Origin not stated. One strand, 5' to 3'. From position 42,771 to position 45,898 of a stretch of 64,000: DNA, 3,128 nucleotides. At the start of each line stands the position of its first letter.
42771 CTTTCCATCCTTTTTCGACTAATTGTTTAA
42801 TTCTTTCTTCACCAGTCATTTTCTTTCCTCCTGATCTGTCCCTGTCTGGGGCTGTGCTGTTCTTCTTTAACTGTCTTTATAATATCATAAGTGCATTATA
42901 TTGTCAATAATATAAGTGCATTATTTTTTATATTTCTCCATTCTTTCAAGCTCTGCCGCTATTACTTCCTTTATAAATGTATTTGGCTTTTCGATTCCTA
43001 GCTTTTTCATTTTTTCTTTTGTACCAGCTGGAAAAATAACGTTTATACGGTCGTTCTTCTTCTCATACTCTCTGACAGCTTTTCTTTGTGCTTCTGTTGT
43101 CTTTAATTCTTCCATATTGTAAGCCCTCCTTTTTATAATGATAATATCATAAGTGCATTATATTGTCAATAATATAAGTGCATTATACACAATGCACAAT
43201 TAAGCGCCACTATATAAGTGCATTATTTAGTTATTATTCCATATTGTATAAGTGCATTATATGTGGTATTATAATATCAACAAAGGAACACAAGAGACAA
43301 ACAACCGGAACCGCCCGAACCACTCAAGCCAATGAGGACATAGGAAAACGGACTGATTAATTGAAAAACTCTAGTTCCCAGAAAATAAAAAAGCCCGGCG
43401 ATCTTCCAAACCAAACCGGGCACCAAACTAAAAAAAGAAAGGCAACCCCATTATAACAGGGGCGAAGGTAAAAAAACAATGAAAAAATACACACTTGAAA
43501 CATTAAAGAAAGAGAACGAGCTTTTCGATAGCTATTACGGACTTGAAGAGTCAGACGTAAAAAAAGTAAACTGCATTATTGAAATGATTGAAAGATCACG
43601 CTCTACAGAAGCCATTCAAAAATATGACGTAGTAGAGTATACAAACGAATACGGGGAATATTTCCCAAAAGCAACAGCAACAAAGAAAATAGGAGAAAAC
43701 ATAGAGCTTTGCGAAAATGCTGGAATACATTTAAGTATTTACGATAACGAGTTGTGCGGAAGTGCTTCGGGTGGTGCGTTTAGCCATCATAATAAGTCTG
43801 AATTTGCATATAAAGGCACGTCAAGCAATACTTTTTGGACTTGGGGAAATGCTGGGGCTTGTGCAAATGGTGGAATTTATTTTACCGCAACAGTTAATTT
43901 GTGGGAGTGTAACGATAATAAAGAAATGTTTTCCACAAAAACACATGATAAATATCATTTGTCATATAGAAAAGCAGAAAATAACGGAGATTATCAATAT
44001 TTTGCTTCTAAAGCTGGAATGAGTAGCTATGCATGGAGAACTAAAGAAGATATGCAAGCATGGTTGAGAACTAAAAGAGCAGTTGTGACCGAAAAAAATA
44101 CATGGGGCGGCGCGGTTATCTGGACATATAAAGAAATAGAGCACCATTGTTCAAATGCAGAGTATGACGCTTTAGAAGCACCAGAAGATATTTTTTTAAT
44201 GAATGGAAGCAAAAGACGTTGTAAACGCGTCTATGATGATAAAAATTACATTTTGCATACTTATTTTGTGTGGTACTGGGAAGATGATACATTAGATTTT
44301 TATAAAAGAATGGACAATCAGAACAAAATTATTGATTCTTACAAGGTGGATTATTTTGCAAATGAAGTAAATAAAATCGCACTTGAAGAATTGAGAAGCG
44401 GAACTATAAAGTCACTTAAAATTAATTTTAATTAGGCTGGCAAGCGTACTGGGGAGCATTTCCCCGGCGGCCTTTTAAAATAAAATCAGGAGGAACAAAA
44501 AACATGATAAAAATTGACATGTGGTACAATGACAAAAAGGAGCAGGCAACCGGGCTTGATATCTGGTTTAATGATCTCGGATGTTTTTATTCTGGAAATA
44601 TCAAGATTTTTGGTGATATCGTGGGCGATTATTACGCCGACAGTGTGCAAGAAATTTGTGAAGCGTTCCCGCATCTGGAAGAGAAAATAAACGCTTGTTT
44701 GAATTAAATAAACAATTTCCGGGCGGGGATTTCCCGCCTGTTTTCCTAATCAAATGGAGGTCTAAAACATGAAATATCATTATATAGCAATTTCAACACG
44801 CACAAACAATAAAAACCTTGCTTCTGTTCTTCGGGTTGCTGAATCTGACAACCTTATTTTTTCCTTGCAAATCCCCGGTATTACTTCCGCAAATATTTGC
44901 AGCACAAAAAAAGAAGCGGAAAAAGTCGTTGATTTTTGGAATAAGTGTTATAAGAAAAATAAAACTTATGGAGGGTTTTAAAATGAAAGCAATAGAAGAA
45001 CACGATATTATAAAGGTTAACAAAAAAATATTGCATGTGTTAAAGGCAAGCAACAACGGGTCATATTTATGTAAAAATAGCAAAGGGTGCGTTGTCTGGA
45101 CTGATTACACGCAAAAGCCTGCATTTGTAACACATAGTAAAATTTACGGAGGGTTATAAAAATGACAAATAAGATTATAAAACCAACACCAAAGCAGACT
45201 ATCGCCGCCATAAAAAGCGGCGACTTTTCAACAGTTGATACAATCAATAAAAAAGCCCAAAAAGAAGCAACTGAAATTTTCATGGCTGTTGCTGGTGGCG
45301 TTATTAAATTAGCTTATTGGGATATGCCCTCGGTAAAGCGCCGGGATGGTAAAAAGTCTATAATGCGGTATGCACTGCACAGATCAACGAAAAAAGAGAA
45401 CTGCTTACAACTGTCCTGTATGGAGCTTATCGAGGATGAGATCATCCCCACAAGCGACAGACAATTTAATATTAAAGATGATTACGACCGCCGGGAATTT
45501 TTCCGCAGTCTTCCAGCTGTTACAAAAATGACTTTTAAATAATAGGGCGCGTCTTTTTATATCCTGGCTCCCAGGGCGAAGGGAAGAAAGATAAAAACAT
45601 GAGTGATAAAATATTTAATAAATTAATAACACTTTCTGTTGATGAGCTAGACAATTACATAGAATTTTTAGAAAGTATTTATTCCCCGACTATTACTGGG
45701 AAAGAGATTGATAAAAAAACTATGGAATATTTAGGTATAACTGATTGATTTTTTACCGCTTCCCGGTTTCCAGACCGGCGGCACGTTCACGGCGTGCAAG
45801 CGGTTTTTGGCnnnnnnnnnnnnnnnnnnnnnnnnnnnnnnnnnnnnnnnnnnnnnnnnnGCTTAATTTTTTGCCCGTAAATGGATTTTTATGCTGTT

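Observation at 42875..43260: Identical 46-bp direct repeats and six copies of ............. flank a 64-aa ribbon-helix-helix gene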

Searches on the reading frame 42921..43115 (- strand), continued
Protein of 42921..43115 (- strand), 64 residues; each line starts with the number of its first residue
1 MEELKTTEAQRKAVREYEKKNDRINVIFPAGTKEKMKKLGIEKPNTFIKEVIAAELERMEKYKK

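Call 63: find_related_loci(query=A1, collection=genome_contigs, flank=2500)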
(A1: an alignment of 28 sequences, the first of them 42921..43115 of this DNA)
Query A1 (64 aa) in genome_contigs; peptide patterns used: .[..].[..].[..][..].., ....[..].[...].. (x = any residue, [..] = any of these).
89 stretches matched a pattern; 31 encode a relative of the query (tblastn E <= 1e-3); 31 distinct loci.
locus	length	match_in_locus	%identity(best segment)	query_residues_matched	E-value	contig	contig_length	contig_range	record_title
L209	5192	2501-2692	92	1-64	1e-35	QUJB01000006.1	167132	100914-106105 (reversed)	Clostridium sp. AM30-24 AM30-24.Scaf6, whole genome shotgun sequence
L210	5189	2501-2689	92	1-63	3e-35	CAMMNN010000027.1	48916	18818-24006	MAG: uncultured Clostridium sp. isolate ERR4968598_bin.22_MetaWRAP_v1.1_MAG genome assembly, contig: NODE_612_length_489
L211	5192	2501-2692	88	1-64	4e-34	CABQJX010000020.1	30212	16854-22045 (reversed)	MAG TPA_asm: uncultured Lachnoclostridium sp. isolate MGYG-HGUT-00650 genome assembly, contig: GUT_GENOME020414_20, whol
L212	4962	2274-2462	83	2-64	5e-33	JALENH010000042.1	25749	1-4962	MAG: Eubacterium sp. isolate SUG160 k141_10237301, whole genome shotgun sequence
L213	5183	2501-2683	87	4-64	6e-33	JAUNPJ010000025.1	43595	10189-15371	MAG: Eubacteriales bacterium isolate S36M_St_18 NODE_454_length_43595_cov_134.990285, whole genome shotgun sequence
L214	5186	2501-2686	81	3-64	8e-32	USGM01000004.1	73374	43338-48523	uncultured Lachnospiraceae bacterium isolate UMGS1691 genome assembly, contig: NODE_52_length_73374_cov_3.430243, whole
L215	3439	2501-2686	84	3-64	6e-32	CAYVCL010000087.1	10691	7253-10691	MAG TPA_asm: uncultured Lachnospiraceae bacterium isolate SRP350583_co1_562 genome assembly, contig: NODE_10494_length_1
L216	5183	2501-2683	87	4-64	1e-31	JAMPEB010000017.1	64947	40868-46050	MAG: Lachnoclostridium sp. isolate NALB_7823_23 Scaffold_#17__SCF_017___64947_bp, whole genome shotgun sequence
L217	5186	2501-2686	81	3-64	2e-31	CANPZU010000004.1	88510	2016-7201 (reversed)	MAG: uncultured Clostridia bacterium isolate Lapin-001__bin44 genome assembly, contig: Lapin-001__NODE_375_length_88510_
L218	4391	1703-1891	78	2-64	4e-30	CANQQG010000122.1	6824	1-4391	MAG: uncultured Lachnospiraceae bacterium isolate Lapin-011__bin15 genome assembly, contig: Lapin-011__NODE_13239_length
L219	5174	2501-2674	79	5-62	1e-29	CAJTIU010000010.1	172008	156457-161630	Lachnospiraceae bacterium isolate C64_1 genome assembly, contig: MGBC000228.10, whole genome shotgun sequence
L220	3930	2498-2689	72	1-64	4e-29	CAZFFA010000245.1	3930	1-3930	MAG TPA_asm: uncultured Jutongia sp. isolate binchicken_co353_536 genome assembly, contig: NODE_56224_length_3930_cov_6.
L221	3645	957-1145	70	1-63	8e-27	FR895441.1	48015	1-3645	Firmicutes bacterium CAG:882 genomic scaffold, scf359, whole genome shotgun sequence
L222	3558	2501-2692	67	1-64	6e-26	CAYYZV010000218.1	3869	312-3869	MAG TPA_asm: uncultured Roseburia sp. isolate SRP315200_co1_490 genome assembly, contig: NODE_61285_length_3869_cov_9.24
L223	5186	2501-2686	60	1-61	2e-21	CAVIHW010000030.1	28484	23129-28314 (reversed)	Oscillospiraceae bacterium isolate G02653-L1_cleanbin_000007 genome assembly, contig: Spades_G02653-L1_contig_1161, whol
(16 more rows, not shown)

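Call 86: predict_structure(alignment_id=A2)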
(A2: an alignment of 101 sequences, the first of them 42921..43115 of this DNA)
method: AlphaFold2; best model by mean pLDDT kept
length: 64 residues; sequences in the alignment: 101
mean_pLDDT: 94.2   pTM: 0.65
mean pLDDT of the five models: 94.2, 92.9, 92.8, 92.6, 91.9
residues with pLDDT >= 90: 58; 70-90: 5; 50-70: 1; < 50: 0
segments of 3 or more residues with pLDDT < 50: none
pLDDT, mean of each block of 10 residues (from residue 1): 84 95 95 98 97 98 90
secondary structure, 60 per line:
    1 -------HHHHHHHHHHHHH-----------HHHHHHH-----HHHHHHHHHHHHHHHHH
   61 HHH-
elements in order: H8-20 H32-38 H44-63

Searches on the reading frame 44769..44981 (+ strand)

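Call 7: search_protein_families(library=pfam, proteins=[window:44769-44981:+], max_evalue=0.1)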
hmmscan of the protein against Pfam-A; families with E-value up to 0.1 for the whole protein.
window:44769-44981:+ (70 aa): 1 family
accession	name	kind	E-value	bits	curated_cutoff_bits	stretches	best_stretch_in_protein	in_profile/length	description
PF24024.1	DUF7336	-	0.02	15.2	25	1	43-63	20-40/60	Domain of unknown function (DUF7336)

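Call 8: search_protein_families(library=phrogs, proteins=[window:44769-44981:+], max_evalue=0.01)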
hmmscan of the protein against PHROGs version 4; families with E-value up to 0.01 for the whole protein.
window:44769-44981:+ (70 aa): 0 families

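Call 54: search_protein_families(library=padloc, proteins=[window:44769-44981:+], max_evalue=0.01)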
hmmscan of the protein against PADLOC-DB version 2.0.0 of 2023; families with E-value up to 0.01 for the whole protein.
window:44769-44981:+ (70 aa): 0 families

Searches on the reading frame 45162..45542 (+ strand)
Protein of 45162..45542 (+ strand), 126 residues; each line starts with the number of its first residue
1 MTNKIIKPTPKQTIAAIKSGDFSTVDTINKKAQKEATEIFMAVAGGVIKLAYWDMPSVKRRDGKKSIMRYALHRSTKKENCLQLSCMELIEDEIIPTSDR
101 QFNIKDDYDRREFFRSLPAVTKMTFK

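Call 7: search_protein_families(library=pfam, proteins=[window:45162-45542:+], max_evalue=0.1)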
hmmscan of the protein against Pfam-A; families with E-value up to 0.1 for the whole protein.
window:45162-45542:+ (126 aa): 1 family
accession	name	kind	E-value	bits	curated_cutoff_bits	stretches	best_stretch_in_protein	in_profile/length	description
PF19804.4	DUF6287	-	0.055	13.2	26.3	1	14-25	5-16/34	Domain of unknown function (DUF6287)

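Call 8: search_protein_families(library=phrogs, proteins=[window:45162-45542:+], max_evalue=0.01)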
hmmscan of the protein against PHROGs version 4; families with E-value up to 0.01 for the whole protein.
window:45162-45542:+ (126 aa): 0 families

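Call 54: search_protein_families(library=padloc, proteins=[window:45162-45542:+], max_evalue=0.01)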
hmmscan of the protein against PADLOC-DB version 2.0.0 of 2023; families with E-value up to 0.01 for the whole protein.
window:45162-45542:+ (126 aa): 0 families

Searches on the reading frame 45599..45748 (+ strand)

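Call 54: search_protein_families(library=padloc, proteins=[window:45599-45748:+], max_evalue=0.01)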
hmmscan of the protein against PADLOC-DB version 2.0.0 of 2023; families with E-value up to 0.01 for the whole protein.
window:45599-45748:+ (49 aa): 1 family
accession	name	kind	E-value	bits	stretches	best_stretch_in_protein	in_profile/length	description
PDLC00385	SduA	-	0.0082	13.5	1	8-36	62-90/319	DUF4263 domain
